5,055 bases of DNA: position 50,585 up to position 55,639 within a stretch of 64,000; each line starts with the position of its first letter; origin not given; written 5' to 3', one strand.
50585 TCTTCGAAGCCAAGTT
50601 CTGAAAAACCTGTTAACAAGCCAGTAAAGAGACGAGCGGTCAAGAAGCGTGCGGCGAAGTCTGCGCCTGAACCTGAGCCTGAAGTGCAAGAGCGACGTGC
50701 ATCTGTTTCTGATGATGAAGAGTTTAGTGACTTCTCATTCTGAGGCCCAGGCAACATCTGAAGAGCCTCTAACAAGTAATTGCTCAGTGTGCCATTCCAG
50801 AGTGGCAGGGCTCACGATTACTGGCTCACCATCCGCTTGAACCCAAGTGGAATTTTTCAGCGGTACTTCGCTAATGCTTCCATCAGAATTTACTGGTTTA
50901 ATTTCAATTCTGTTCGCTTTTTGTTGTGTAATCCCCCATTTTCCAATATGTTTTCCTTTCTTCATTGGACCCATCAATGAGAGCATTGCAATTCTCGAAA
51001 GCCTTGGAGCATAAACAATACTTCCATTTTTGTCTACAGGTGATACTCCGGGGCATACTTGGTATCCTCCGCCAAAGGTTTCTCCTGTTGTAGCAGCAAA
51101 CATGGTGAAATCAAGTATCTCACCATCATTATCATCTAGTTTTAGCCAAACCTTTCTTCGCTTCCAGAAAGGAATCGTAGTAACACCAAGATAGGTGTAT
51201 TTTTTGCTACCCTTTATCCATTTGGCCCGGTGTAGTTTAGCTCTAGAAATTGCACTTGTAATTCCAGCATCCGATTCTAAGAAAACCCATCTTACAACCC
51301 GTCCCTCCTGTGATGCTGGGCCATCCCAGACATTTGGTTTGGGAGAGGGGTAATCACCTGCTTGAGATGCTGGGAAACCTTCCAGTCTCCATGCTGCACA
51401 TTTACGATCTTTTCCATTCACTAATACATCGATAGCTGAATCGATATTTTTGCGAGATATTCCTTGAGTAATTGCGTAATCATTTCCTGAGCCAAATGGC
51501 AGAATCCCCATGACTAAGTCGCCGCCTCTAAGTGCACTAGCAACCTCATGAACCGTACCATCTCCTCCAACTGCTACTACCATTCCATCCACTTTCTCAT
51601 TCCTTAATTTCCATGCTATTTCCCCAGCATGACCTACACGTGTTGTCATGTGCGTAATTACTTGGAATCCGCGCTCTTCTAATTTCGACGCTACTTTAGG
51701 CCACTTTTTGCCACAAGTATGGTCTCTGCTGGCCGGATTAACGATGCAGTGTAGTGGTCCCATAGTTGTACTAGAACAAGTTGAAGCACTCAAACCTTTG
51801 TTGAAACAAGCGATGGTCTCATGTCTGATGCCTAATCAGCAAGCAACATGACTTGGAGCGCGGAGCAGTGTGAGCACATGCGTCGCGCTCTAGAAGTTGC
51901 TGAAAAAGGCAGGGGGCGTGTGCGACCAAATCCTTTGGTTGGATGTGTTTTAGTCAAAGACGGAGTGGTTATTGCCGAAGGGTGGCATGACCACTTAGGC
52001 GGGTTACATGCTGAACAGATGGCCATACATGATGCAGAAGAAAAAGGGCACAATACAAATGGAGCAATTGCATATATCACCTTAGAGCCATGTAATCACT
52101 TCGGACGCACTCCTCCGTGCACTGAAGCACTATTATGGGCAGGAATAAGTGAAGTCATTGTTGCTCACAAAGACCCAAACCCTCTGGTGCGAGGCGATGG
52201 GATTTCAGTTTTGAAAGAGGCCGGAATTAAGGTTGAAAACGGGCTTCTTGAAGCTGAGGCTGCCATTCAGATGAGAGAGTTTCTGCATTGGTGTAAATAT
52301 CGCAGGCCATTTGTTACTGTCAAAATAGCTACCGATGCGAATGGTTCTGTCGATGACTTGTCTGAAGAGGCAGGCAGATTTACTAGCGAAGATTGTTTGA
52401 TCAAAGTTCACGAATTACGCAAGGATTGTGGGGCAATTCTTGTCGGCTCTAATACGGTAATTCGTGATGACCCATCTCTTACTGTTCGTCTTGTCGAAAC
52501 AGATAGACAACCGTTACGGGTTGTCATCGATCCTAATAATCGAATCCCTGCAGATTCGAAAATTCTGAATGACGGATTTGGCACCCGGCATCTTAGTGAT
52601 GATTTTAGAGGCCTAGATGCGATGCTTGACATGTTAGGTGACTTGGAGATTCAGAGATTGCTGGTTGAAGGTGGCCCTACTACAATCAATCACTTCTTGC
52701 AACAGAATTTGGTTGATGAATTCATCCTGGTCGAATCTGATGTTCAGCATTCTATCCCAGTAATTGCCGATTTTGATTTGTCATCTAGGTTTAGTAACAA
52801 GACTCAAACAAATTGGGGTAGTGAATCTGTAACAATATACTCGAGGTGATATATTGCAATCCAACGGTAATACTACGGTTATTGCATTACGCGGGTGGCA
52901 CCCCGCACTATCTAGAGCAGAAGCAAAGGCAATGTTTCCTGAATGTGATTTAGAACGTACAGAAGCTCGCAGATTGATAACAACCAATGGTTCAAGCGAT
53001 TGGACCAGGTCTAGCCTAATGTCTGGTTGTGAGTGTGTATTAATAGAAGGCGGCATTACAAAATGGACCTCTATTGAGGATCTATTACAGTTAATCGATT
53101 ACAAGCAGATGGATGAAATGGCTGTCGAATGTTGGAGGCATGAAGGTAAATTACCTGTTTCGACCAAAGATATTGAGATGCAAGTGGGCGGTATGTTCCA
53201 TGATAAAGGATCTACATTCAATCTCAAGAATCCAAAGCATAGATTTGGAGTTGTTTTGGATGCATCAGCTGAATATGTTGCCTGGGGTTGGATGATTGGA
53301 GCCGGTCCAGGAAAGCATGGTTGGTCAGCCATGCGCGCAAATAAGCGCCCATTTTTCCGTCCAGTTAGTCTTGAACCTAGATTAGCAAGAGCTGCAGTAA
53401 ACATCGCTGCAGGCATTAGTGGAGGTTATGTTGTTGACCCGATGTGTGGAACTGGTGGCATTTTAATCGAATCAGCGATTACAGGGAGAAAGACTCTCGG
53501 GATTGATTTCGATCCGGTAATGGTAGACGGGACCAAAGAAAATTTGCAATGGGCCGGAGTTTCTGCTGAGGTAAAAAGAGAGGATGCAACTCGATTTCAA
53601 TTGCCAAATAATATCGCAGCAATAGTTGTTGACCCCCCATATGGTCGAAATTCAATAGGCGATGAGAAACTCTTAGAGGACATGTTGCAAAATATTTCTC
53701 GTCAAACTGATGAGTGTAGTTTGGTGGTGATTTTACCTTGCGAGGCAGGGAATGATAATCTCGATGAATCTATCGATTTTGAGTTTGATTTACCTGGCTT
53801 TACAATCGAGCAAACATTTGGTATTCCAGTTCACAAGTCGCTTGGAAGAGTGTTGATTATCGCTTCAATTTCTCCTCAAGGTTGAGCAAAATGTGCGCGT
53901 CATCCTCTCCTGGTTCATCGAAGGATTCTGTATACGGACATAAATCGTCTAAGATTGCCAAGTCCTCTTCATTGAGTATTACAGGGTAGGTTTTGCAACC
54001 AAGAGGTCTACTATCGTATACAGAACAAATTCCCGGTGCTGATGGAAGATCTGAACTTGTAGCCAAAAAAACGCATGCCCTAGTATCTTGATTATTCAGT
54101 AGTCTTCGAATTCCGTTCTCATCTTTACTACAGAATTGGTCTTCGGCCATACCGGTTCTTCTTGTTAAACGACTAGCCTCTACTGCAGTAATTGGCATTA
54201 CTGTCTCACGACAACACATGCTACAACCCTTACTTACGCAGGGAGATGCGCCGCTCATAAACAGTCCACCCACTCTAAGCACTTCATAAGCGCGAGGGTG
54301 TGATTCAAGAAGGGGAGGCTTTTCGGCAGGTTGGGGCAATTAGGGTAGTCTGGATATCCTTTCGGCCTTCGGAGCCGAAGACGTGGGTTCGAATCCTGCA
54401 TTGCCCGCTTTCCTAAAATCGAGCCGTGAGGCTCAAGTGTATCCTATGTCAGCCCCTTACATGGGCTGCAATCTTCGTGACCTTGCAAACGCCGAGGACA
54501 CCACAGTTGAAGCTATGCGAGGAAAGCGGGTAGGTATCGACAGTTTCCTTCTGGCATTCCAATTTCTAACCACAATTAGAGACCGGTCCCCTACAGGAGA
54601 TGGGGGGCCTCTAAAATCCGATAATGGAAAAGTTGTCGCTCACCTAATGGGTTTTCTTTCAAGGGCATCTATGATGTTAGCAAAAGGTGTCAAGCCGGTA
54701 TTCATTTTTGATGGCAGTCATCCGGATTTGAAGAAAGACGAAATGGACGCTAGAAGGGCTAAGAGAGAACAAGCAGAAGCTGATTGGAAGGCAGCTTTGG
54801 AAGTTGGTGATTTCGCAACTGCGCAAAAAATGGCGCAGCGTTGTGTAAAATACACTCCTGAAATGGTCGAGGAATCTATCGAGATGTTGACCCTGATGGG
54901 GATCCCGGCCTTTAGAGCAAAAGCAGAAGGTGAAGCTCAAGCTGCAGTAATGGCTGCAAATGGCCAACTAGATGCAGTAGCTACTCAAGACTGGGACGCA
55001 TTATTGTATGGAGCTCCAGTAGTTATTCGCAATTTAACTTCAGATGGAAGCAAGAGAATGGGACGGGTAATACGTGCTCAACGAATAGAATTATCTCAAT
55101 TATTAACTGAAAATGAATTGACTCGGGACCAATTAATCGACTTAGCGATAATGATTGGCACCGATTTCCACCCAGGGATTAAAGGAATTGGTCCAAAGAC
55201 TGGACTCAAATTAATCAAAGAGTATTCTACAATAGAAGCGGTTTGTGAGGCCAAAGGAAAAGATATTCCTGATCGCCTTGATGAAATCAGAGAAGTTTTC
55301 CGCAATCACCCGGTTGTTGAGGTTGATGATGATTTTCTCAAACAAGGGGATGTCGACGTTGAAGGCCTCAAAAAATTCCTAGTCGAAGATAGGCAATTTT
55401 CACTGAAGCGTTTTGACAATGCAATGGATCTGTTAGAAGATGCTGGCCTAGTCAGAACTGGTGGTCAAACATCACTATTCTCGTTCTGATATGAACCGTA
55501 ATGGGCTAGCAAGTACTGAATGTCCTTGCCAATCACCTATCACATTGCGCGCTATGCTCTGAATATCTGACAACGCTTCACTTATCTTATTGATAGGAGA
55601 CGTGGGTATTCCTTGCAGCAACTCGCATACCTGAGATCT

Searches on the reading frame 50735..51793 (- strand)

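Call 71: search_protein_families(library=pfam, proteins=[window:50735-51793:-], max_evalue=0.001)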
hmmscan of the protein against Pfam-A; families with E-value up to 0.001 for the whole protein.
window:50735-51793:- (352 aa): 3 families
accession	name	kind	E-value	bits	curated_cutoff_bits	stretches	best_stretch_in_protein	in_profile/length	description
PF00781.29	DAGK_cat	-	2.5e-24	85.7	23.6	1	14-132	2-120/125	Diacylglycerol kinase catalytic domain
PF19279.4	YegS_C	-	5.2e-14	52.7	27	1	181-336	9-151/158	YegS C-terminal NAD kinase beta sandwich-like domain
PF01513.26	NAD_kinase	-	0.00037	21.2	25.5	1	61-127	66-128/130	ATP-NAD kinase N-terminal domain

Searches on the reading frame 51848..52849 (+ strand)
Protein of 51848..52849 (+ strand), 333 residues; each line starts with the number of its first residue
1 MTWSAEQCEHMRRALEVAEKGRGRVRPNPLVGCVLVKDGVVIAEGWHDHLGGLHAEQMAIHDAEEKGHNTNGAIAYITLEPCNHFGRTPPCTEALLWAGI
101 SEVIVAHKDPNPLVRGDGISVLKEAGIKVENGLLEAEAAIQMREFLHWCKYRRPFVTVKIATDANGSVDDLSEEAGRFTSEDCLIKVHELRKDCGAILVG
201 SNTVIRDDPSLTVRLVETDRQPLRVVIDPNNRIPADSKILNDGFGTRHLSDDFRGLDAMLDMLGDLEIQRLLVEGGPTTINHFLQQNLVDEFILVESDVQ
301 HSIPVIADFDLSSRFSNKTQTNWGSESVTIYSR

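Call 71: search_protein_families(library=pfam, proteins=[window:51848-52849:+], max_evalue=0.001)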
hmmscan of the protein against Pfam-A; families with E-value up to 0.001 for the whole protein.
window:51848-52849:+ (333 aa): 4 families
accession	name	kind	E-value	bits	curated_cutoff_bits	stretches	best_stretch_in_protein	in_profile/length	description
PF01872.23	RibD_C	-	4.2e-29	102.2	24.1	1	154-295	1-159/197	RibD C-terminal domain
PF00383.29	dCMP_cyt_deam_1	-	2.1e-19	69.7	25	1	7-106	4-101/102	Cytidine and deoxycytidylate deaminase zinc-binding region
PF14437.12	MafB19-deam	-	5.8e-09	36.4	27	1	9-145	5-137/142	MafB19-like deaminase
PF18785.7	Inv-AAD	-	0.00031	21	26.5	0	38-130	9-115/129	Invertebrate-AID/APOBEC-deaminase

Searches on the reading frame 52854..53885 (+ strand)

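Call 96: search_protein_families(library=pfam, proteins=[window:52854-53885:+], max_evalue=0.001)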
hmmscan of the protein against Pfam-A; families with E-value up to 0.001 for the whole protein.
window:52854-53885:+ (343 aa): 6 families
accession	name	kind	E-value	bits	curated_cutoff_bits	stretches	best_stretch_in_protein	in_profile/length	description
PF01170.24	UPF0020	-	1e-23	84.5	22.3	1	163-287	2-154/197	RMKL-like, methyltransferase domain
PF13649.12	Methyltransf_25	-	4.8e-07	30.8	27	1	193-259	1-69/97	Methyltransferase domain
PF03602.21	Cons_hypoth95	-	2.8e-05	24.3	24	1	180-271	31-130/182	Conserved hypothetical protein 95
PF09445.16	Methyltransf_15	-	0.00013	22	22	1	192-302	3-86/165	RNA cap guanine-N2 methyltransferase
PF01555.25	N6_N4_Mtase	-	0.00021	21.7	26.7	0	184-227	181-219/221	DNA methylase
PF13847.12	Methyltransf_31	-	0.00037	20.6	27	1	192-296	6-112/145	Methyltransferase domain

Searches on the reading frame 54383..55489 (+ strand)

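Call 96: search_protein_families(library=pfam, proteins=[window:54383-55489:+], max_evalue=0.001)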
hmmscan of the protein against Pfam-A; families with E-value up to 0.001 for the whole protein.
window:54383-55489:+ (368 aa): 4 families
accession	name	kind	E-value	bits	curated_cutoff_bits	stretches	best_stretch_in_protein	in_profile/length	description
PF00867.23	XPG_I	-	1.3e-23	83.6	24.9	1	173-261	1-89/89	XPG I-region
PF00752.23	XPG_N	-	8.7e-15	55.5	22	1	38-131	17-101/101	XPG N-terminal domain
PF01367.25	5_3_exonuc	-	2.2e-08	34.9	40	1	247-303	2-64/97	5'-3' exonuclease, C-terminal SAM fold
PF14520.12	HHH_5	-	2.8e-05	24.9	27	1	266-294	7-33/57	Helix-hairpin-helix domain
